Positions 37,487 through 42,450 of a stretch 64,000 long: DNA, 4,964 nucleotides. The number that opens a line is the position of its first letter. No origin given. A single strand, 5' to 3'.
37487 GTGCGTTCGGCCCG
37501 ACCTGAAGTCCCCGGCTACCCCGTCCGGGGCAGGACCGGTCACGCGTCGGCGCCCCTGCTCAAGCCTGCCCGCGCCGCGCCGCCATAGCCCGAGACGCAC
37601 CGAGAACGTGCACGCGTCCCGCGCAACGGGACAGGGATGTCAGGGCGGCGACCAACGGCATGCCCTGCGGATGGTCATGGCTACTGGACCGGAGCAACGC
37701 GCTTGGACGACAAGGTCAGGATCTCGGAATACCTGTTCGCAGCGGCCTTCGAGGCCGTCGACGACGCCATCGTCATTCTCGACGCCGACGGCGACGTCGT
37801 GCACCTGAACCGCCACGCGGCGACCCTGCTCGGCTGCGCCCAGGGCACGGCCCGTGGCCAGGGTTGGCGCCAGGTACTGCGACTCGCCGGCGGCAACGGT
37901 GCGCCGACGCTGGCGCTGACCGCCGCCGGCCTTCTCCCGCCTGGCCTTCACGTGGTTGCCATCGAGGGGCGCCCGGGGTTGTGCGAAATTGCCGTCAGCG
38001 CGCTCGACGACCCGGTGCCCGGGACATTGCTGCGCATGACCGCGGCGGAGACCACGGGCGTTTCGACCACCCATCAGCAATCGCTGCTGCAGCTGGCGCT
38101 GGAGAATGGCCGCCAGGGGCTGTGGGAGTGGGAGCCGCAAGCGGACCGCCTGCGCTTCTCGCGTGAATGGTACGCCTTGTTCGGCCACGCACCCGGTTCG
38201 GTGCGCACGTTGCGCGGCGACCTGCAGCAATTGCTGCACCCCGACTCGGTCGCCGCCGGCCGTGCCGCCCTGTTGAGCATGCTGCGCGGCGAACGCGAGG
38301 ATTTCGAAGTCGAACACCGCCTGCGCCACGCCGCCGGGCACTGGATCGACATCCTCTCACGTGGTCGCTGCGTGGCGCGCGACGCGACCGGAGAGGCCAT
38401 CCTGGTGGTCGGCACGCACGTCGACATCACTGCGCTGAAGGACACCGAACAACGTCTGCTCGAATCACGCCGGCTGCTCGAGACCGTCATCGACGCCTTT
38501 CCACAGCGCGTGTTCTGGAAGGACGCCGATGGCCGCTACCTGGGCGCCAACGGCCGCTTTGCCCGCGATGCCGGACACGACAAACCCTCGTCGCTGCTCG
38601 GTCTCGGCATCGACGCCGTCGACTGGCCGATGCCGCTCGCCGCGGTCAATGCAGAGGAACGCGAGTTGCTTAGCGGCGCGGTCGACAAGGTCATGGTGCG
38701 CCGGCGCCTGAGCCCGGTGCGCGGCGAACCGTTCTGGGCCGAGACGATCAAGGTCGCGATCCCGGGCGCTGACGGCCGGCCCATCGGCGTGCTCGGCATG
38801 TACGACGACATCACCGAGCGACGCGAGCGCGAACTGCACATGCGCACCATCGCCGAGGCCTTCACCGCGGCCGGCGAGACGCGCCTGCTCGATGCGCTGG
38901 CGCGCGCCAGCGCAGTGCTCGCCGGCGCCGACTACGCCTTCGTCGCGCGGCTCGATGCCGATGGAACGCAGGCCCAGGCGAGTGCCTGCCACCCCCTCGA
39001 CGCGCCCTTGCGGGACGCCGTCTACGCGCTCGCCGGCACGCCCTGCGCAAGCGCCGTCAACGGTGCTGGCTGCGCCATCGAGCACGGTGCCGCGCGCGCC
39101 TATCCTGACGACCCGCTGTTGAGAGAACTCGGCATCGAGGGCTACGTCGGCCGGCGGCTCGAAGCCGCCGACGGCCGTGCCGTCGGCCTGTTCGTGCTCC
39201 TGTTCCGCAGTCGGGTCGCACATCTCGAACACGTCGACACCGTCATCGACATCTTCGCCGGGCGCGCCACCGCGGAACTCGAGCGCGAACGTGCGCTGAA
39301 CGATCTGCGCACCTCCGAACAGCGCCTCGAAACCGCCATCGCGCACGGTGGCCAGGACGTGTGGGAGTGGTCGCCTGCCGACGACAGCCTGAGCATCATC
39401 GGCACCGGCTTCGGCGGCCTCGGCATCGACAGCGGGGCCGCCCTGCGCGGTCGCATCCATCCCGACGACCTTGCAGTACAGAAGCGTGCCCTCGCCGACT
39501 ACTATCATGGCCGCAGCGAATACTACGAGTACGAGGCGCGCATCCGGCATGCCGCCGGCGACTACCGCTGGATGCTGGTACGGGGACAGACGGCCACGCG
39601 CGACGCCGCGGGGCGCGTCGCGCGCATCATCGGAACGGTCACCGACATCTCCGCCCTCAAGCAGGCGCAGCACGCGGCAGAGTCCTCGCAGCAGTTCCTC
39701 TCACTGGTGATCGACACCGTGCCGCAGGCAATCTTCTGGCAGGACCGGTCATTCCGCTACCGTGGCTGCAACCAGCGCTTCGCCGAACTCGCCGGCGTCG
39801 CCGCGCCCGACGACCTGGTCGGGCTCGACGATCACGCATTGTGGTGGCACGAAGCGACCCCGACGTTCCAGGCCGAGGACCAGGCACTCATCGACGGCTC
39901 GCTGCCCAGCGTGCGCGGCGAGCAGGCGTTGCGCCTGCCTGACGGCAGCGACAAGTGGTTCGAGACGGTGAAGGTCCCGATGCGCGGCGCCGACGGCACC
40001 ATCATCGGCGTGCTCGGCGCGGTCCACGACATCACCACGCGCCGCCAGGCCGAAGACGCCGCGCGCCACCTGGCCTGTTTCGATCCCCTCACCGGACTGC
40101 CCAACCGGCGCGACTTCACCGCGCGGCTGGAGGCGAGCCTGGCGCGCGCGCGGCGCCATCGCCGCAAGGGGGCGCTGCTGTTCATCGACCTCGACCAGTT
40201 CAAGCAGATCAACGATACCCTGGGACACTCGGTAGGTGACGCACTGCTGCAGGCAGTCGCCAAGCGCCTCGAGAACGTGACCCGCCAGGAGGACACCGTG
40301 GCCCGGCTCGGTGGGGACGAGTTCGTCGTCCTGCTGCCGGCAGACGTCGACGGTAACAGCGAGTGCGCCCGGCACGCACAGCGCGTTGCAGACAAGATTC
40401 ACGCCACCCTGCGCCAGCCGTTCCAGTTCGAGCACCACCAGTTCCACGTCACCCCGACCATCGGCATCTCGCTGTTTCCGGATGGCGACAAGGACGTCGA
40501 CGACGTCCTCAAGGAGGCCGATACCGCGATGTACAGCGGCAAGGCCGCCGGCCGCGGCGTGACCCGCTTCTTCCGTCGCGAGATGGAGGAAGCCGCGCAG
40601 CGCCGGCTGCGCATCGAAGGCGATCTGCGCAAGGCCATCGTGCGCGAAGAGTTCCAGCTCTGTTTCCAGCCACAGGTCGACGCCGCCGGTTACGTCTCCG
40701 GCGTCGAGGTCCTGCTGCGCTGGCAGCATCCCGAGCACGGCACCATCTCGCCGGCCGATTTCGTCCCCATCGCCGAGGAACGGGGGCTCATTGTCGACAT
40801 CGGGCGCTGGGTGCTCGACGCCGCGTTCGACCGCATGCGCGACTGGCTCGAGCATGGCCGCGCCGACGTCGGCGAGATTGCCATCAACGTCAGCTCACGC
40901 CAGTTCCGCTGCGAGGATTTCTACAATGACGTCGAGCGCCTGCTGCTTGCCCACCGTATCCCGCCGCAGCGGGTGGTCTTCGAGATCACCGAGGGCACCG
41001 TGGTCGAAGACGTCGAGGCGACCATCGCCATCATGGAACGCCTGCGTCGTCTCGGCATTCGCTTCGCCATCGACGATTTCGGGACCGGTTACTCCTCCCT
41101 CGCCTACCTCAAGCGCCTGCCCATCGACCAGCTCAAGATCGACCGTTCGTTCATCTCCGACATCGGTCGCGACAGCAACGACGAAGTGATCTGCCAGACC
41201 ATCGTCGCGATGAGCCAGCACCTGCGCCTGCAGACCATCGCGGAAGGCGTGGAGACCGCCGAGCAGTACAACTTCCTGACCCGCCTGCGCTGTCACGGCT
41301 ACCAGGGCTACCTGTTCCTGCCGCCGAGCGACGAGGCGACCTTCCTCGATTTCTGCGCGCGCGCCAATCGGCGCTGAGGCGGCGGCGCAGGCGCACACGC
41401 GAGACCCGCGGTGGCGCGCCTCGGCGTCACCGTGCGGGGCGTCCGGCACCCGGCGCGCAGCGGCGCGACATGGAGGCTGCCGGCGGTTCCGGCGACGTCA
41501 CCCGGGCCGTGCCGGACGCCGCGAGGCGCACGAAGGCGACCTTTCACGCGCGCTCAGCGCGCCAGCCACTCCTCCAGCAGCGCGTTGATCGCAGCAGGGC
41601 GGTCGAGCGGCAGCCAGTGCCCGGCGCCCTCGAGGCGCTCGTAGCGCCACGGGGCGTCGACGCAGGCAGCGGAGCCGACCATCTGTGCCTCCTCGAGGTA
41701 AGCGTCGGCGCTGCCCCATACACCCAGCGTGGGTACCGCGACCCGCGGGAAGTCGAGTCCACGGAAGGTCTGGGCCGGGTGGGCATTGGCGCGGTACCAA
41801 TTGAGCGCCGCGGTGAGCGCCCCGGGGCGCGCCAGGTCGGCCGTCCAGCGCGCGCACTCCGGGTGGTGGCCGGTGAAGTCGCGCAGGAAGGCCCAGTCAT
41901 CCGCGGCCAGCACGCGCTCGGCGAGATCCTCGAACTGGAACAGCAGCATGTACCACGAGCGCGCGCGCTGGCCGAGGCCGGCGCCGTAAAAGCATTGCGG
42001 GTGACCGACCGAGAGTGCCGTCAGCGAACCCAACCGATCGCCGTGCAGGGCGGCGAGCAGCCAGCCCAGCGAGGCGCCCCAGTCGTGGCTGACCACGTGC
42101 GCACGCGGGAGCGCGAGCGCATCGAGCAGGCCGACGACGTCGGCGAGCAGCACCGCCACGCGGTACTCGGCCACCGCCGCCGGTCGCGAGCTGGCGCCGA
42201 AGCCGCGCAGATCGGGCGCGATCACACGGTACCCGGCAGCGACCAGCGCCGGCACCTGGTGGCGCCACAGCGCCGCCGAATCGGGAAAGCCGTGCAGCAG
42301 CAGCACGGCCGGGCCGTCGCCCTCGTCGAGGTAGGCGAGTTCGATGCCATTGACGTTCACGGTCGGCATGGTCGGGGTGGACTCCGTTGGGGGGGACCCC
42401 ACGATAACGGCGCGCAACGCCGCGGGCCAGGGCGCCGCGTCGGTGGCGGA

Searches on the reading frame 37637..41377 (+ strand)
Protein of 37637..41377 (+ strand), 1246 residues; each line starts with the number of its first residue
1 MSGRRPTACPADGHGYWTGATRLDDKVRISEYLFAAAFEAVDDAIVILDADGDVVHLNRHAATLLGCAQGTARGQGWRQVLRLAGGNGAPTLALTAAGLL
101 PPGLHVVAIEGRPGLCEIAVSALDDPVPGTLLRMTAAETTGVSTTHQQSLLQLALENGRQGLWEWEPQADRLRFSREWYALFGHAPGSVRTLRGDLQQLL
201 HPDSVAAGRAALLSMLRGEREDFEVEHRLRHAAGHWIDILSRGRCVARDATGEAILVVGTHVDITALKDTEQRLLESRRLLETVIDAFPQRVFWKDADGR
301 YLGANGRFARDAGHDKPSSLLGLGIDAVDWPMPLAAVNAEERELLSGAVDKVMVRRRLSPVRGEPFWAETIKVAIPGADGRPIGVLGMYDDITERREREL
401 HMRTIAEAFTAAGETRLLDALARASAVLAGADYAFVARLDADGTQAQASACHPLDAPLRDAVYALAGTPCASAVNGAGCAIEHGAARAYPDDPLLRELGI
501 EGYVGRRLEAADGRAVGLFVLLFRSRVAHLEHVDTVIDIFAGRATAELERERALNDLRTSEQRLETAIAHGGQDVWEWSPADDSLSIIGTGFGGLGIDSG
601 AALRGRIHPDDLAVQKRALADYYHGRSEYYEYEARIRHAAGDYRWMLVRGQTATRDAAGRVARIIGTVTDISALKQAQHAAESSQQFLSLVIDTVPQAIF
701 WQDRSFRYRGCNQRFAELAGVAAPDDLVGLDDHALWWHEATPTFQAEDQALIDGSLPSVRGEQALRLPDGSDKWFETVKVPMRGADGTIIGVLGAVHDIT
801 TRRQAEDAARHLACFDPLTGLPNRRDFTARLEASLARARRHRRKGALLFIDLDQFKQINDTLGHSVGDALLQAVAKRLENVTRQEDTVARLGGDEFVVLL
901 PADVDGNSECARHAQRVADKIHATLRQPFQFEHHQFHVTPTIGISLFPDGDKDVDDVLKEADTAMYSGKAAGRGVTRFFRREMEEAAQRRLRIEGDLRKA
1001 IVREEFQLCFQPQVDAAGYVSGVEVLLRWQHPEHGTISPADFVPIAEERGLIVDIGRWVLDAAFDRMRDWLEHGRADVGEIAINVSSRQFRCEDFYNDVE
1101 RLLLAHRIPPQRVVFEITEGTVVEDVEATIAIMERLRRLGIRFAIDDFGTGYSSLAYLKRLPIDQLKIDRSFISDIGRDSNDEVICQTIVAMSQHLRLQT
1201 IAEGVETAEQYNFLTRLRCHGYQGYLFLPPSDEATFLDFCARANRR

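Call 9: search_protein_families(library=pfam, proteins=[window:37637-41377:+], max_evalue=0.01)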
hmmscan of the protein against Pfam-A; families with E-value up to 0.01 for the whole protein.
window:37637-41377:+ (1246 aa): 10 families
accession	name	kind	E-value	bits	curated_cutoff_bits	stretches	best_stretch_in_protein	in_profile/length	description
PF00563.25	EAL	-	3.7e-75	252.7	31.3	1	996-1230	3-236/236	EAL domain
PF00990.26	GGDEF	-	5e-51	173.1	23.8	1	814-973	2-159/161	Diguanylate cyclase, GGDEF domain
PF08448.16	PAS_4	-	4e-37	127.2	23.1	3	693-804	2-110/110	PAS fold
PF08447.18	PAS_3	-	8e-32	109.8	25.6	2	603-668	26-89/89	PAS fold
PF00989.32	PAS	-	1.2e-22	80.5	22.6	2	687-799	2-113/113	PAS fold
PF13188.13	PAS_8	-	6.5e-16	58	21.8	2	33-75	2-41/65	PAS domain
PF13426.13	PAS_9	-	1.7e-15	57.5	27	1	710-800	15-102/103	PAS domain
PF21815.4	PAS_PdeA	-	2.4e-07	31.1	21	0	154-234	8-83/106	PdeA-like PAS domain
PF24820.1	Diguanyl_cycl_sensor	-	2.2e-06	28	28.1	1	39-81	3-45/109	Diguanylate cyclase-like sensor domain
PF12860.13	PAS_7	-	9.7e-06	26.2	27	0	39-83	2-47/115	PAS fold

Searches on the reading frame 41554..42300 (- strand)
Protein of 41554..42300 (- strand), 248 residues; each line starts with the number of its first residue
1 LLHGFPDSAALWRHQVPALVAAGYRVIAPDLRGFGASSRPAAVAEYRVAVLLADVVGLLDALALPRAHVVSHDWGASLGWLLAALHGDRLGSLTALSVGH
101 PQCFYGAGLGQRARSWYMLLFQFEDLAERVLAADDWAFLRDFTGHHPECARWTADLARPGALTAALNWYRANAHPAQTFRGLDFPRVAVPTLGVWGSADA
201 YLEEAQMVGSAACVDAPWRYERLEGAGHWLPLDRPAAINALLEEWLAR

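Call 25: search_protein_families(library=pfam, proteins=[window:41554-42300:-], max_evalue=0.01)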
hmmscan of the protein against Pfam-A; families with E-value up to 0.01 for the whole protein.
window:41554-42300:- (248 aa): 3 families
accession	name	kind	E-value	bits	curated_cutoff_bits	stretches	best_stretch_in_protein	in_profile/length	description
PF00561.26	Abhydrolase_1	-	4.3e-27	95.8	25.8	1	1-235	5-245/245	alpha/beta hydrolase fold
PF12697.13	Abhydrolase_6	-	2e-19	71.6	26.3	1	1-240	3-216/217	Alpha/beta hydrolase family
PF12146.15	Hydrolase_4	-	2.8e-07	30.5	27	1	1-89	9-96/239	Serine aminopeptidase, S33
